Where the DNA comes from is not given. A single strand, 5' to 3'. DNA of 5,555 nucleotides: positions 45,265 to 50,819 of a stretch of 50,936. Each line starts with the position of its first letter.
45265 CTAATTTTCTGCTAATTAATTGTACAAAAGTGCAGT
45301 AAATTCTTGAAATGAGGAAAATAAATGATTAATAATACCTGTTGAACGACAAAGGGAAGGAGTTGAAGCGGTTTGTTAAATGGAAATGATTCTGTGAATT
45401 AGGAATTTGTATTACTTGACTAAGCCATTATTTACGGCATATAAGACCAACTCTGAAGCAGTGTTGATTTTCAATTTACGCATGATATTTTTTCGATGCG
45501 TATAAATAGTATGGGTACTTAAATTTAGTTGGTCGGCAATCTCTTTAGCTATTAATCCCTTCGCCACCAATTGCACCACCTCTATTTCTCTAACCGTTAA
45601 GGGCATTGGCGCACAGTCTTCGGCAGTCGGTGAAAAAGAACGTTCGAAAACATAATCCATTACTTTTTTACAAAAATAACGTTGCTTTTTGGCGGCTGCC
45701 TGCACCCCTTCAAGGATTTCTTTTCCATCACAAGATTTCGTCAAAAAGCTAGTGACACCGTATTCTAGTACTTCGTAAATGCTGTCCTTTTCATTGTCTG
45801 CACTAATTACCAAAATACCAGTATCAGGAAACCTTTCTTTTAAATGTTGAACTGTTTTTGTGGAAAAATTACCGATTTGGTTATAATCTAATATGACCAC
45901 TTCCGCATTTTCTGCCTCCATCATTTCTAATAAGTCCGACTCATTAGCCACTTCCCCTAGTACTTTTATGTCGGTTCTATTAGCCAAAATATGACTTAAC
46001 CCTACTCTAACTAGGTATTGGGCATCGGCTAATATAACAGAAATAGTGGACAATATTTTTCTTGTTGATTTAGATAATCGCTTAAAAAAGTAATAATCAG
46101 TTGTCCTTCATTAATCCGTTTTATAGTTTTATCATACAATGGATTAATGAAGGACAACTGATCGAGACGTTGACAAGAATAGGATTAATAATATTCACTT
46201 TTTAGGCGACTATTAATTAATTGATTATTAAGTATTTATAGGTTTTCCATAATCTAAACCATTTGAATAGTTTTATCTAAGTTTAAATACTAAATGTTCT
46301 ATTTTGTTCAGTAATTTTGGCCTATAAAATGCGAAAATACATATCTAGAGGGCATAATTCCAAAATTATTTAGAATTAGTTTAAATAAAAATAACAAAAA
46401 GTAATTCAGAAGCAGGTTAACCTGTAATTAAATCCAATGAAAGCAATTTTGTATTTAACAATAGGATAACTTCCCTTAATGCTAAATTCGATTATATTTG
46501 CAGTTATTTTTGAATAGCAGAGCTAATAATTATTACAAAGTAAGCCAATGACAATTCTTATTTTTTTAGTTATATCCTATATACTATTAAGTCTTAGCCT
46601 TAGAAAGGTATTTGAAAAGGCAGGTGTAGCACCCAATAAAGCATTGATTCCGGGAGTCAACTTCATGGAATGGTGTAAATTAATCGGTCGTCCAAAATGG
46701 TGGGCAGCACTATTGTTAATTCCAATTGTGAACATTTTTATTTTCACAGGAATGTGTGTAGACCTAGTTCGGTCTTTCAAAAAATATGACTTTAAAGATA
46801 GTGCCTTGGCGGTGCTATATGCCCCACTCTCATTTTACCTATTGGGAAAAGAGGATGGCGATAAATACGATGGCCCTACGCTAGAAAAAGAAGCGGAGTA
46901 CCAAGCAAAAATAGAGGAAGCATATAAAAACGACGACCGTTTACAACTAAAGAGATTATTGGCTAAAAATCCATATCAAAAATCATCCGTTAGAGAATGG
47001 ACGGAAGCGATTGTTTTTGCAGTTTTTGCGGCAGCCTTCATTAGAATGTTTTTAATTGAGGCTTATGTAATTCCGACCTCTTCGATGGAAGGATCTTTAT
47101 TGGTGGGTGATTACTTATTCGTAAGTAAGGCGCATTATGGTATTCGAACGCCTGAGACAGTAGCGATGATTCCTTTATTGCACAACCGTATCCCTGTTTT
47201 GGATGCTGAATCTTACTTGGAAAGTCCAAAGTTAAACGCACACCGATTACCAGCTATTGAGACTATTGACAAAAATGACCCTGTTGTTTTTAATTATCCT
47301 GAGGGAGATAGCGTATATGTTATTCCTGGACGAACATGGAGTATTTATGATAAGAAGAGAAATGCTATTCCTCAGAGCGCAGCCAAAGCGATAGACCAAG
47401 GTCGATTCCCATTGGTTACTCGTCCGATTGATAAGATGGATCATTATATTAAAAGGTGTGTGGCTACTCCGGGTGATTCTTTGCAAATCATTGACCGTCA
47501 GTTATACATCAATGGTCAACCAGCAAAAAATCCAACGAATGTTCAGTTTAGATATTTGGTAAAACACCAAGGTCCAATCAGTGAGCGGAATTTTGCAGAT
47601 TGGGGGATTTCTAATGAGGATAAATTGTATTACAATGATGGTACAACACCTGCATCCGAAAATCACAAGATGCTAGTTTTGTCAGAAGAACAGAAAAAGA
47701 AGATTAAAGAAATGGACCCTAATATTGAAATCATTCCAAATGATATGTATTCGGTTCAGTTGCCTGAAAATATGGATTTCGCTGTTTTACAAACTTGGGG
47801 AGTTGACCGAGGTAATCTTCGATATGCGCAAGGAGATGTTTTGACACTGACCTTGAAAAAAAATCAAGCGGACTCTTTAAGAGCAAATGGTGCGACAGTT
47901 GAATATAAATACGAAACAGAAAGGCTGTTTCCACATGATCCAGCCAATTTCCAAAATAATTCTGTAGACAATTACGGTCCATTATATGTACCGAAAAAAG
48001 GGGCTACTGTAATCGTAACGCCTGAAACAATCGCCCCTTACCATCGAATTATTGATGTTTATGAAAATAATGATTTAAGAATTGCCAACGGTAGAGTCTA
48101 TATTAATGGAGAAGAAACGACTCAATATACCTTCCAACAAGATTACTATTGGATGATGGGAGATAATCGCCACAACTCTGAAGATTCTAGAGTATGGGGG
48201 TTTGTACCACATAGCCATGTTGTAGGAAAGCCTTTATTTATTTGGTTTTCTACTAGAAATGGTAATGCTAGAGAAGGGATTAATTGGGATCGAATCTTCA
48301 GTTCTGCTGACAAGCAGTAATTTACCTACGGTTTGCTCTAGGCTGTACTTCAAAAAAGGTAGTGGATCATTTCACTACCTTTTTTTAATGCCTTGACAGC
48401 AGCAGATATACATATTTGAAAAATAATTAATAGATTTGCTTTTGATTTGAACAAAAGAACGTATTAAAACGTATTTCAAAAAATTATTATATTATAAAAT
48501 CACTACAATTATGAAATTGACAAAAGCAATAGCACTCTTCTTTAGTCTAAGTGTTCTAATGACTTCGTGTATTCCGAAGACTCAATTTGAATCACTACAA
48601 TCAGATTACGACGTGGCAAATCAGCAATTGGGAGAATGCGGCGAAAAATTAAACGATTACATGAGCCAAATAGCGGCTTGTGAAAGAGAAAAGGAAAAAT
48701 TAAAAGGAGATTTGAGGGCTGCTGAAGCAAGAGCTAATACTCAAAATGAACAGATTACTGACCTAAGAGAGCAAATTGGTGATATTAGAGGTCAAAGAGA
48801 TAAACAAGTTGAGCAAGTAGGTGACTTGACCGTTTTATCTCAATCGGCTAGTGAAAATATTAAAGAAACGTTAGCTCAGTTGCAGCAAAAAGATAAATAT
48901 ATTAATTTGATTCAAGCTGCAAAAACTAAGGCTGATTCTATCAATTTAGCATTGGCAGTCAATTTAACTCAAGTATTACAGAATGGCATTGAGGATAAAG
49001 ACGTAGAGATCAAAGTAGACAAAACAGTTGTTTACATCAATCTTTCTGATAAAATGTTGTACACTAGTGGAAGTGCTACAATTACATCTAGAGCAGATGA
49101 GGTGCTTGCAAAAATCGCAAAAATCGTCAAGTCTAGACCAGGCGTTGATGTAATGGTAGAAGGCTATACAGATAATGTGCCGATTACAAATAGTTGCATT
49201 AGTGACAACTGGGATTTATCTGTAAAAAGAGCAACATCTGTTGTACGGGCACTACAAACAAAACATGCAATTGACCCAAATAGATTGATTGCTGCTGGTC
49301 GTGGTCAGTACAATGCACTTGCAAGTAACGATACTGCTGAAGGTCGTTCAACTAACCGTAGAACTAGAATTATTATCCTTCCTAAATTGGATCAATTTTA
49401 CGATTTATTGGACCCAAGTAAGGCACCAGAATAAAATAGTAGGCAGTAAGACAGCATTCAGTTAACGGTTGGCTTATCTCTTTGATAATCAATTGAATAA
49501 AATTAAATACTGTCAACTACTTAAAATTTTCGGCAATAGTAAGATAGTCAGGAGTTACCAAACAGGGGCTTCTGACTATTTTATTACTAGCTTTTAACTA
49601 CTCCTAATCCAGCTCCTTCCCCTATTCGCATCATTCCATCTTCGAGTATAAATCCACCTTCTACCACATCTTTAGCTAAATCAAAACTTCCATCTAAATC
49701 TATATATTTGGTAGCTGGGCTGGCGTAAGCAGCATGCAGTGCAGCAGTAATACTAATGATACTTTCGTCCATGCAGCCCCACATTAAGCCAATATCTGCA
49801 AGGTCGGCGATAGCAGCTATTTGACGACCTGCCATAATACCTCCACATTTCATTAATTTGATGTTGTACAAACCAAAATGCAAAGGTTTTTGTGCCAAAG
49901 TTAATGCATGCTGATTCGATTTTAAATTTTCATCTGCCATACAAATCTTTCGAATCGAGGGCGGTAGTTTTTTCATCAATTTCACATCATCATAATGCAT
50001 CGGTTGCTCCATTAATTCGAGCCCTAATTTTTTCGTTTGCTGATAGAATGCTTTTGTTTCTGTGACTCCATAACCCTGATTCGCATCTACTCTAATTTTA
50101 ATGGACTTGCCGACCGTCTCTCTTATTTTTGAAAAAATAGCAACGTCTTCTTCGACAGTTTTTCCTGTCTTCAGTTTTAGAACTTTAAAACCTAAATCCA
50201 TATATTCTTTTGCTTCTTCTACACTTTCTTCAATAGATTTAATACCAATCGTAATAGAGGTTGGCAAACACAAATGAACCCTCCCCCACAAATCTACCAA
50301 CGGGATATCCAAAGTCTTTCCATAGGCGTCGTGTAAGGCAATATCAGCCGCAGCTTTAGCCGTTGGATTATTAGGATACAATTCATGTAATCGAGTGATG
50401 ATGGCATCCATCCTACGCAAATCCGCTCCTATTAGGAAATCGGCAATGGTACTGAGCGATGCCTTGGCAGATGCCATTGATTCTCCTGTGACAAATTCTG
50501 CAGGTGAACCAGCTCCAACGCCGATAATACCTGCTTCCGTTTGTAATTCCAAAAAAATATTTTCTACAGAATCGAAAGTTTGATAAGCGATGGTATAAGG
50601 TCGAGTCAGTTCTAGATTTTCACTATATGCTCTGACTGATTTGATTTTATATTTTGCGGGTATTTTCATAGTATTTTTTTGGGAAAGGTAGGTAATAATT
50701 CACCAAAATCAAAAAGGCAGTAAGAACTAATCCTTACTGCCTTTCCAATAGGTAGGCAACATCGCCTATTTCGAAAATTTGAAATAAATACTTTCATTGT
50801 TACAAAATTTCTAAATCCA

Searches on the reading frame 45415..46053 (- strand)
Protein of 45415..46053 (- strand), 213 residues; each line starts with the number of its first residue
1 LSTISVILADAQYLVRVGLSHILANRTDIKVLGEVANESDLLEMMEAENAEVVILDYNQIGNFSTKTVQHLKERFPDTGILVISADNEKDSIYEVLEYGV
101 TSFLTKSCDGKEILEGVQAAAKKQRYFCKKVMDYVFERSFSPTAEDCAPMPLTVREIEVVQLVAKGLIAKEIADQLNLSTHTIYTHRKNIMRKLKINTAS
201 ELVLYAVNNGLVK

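Call 60: search_protein_families(library=pfam, proteins=[window:45415-46053:-], max_evalue=0.1)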
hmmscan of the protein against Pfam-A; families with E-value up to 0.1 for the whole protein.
window:45415-46053:- (213 aa): 10 families
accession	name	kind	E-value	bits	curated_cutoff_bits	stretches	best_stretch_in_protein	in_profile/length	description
PF00196.25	GerE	-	9.4e-18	64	23.5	1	151-206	2-57/57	Bacterial regulatory proteins, luxR family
PF00072.30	Response_reg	-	8.2e-13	48.9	30.2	1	6-117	1-110/111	Response regulator receiver domain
PF13384.12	HTH_23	-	3.6e-05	23.9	24.6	1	156-189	7-40/50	Homeodomain-like domain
PF13551.12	HTH_29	-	0.0014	19.1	28.1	1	157-188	2-34/64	Winged helix-turn helix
PF14493.12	HTH_40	-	0.0024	18.5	27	1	160-191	6-37/89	Helix-turn-helix domain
PF08281.18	Sigma70_r4_2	-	0.0056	16.7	25.7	1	158-194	17-54/54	Sigma-70, region 4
PF02796.21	HTH_7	-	0.0078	16.8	23.8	1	158-184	13-39/45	Helix-turn-helix domain of resolvase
PF08279.18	HTH_11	-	0.021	15.1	25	1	167-188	16-37/55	HTH domain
PF04545.22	Sigma70_r4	-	0.031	14.2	24.1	1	166-195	20-49/50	Sigma-70, region 4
PF14606.12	Lipase_GDSL_3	-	0.088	13.5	27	0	33-93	43-109/178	GDSL-like Lipase/Acylhydrolase family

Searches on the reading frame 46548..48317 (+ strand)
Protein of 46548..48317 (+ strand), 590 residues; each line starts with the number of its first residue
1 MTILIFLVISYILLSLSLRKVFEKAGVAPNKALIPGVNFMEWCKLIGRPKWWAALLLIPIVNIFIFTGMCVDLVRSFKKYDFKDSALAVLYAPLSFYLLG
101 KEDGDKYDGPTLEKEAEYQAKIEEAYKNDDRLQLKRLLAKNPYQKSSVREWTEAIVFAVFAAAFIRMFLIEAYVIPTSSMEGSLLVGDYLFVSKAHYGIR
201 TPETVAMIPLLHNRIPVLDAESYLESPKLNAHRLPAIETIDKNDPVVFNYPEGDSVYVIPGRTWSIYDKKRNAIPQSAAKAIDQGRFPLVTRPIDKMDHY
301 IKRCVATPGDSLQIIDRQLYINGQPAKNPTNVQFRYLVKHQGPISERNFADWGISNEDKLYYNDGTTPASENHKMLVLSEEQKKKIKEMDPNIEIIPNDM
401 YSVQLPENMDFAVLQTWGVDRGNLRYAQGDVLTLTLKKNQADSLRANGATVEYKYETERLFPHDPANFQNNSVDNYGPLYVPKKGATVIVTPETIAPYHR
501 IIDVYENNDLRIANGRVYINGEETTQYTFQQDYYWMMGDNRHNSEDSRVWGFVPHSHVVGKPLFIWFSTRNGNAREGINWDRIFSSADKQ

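Call 60: search_protein_families(library=pfam, proteins=[window:46548-48317:+], max_evalue=0.1)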
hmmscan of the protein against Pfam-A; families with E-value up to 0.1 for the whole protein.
window:46548-48317:+ (590 aa): 3 families
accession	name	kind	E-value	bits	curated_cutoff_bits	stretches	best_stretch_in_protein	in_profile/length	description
PF10502.14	Peptidase_S26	-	1e-38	133.4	22.9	2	149-333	2-106/168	Signal peptidase, peptidase S26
PF18936.5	DUF5684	-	5.1e-21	75.5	27.4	1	31-110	2-81/81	Family of unknown function (DUF5684)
PF03073.20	TspO_MBR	-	0.033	14.4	24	1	37-91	18-75/145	TspO/MBR family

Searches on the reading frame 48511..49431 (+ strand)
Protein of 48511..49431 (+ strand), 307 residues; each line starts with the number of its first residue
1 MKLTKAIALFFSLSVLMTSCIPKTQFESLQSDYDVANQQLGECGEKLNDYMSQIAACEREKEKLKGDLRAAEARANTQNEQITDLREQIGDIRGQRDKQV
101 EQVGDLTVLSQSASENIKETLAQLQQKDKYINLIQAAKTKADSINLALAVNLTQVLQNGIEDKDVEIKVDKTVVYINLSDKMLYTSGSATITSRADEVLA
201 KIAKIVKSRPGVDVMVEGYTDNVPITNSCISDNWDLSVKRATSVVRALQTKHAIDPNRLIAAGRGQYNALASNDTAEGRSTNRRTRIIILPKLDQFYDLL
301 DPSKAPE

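Call 60: search_protein_families(library=pfam, proteins=[window:48511-49431:+], max_evalue=0.1)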
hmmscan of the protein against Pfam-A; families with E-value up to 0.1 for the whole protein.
window:48511-49431:+ (307 aa): 9 families
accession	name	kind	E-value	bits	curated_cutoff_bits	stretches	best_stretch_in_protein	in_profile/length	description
PF00691.25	OmpA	-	4.2e-19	69.1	27.2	1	184-283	2-98/98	OmpA family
PF10646.14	Germane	-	0.0018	19.3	23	1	110-218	23-113/117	Sporulation and spore germination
PF16716.10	BST2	-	0.012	16.8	27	1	37-102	23-88/91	Bone marrow stromal antigen 2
PF16454.10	PI3K_P85_iSH2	-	0.016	15.3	31.5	1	44-102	87-145/161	Phosphatidylinositol 3-kinase regulatory subunit P85 inter-SH2 domain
PF10212.14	PPP1R21_helical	-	0.026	14.8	25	0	20-82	152-215/252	Protein phosphatase 1 regulatory subunit 21, six-helix bundle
PF05622.17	HOOK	-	0.026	13.7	35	1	25-158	270-396/514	HOOK protein coiled-coil region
PF15619.11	Lebercilin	-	0.031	14.3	34.3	1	59-129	117-187/193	Ciliary protein causing Leber congenital amaurosis disease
PF14932.11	HAUS-augmin3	-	0.079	12.9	29.4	0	44-141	46-141/260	HAUS augmin-like complex subunit 3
PF15905.10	HMMR_N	-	0.085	12.7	30.1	0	45-129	223-304/330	Hyaluronan mediated motility receptor N-terminal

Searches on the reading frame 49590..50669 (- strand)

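Call 60: search_protein_families(library=pfam, proteins=[window:49590-50669:-], max_evalue=0.1)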
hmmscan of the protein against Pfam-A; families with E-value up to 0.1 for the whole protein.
window:49590-50669:- (360 aa): 2 families
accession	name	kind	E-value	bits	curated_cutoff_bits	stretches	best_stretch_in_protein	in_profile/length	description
PF13378.12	MR_MLE_C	-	5.8e-40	137.8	29.4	1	149-357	2-213/219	Enolase C-terminal domain-like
PF02746.21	MR_MLE_N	-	1.3e-16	61.3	22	1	12-129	4-117/117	Mandelate racemase / muconate lactonizing enzyme, N-terminal domain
